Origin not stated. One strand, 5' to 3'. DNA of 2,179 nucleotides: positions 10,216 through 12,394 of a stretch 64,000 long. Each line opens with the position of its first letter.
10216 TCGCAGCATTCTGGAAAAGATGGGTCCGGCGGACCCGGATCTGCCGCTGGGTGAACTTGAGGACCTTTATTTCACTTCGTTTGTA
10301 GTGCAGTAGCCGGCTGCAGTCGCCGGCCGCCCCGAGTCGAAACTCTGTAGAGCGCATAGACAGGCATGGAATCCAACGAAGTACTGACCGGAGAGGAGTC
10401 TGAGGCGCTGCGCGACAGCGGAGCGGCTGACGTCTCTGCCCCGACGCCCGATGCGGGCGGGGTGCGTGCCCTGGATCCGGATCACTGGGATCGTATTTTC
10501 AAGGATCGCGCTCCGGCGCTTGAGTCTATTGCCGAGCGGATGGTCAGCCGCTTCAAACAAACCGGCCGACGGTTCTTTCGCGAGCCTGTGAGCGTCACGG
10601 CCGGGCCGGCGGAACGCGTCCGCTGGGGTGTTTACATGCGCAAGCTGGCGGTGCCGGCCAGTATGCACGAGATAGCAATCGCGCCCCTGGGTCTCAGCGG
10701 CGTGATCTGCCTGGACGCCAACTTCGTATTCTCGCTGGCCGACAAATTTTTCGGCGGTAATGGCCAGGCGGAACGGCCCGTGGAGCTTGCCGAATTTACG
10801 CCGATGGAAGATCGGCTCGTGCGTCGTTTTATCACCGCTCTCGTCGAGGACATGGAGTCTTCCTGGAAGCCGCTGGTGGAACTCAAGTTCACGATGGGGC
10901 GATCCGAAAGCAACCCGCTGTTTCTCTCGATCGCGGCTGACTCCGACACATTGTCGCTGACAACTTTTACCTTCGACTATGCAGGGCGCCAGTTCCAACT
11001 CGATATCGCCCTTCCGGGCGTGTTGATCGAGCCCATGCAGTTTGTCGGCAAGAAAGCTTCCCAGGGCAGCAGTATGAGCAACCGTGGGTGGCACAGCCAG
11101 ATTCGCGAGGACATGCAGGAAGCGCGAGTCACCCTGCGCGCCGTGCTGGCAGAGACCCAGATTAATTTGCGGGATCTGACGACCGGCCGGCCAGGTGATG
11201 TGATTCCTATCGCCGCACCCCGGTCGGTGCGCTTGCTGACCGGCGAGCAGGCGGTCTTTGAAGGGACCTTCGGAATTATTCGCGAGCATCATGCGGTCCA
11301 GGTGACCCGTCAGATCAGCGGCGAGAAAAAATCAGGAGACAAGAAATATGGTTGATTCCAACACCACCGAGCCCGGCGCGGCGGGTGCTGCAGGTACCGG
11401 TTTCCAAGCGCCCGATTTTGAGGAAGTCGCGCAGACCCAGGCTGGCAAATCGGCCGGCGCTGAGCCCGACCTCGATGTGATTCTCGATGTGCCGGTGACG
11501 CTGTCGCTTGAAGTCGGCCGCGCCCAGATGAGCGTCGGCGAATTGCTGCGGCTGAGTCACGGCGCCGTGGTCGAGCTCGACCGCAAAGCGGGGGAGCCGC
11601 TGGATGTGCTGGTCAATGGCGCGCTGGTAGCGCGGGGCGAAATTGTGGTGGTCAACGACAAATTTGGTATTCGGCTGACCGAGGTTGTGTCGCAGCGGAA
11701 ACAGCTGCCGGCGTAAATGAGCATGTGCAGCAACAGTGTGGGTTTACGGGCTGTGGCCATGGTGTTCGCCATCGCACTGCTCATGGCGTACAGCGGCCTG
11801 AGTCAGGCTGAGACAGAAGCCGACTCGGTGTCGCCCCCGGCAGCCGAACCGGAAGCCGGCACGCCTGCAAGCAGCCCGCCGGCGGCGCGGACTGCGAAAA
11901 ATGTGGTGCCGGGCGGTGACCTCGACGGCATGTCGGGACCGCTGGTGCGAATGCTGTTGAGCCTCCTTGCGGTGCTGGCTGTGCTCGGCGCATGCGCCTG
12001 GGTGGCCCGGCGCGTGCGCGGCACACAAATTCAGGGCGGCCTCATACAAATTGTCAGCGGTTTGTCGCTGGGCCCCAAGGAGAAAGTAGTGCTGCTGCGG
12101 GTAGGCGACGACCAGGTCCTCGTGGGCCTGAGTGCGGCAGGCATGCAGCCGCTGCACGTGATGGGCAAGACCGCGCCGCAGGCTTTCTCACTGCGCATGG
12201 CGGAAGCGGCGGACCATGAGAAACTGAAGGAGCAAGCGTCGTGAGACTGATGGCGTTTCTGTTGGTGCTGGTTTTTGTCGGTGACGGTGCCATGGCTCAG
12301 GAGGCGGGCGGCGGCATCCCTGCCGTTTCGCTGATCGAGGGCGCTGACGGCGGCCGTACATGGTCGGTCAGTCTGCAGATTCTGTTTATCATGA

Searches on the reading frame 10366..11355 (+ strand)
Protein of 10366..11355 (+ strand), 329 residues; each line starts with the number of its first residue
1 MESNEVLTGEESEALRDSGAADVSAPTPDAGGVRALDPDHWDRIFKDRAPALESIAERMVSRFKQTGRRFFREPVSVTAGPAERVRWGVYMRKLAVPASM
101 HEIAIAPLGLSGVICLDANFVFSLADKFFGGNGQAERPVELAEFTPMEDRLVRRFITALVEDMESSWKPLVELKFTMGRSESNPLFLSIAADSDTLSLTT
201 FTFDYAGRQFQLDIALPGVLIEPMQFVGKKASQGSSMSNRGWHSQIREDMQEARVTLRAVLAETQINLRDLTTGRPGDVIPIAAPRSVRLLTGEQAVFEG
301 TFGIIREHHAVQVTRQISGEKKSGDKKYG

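Call 5: search_protein_families(library=ncbifam, proteins=[window:10366-11355:+], max_evalue=0.00001)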
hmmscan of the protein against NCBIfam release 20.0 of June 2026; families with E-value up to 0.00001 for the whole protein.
window:10366-11355:+ (329 aa): 1 family
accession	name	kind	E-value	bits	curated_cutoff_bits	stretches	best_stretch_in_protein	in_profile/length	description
TIGR01397.1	fliM_switch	equivalog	1.5e-54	185.3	219.6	1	29-317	29-319/320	flagellar motor switch protein FliM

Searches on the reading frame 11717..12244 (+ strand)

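Call 5: search_protein_families(library=ncbifam, proteins=[window:11717-12244:+], max_evalue=0.00001)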
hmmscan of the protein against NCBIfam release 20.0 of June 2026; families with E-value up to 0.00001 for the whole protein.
window:11717-12244:+ (175 aa): 1 family
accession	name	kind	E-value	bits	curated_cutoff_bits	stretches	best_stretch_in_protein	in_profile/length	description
TIGR03500.1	FliO_TIGR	equivalog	6.8e-16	58.1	55.25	1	83-148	1-69/70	flagellar biosynthetic protein FliO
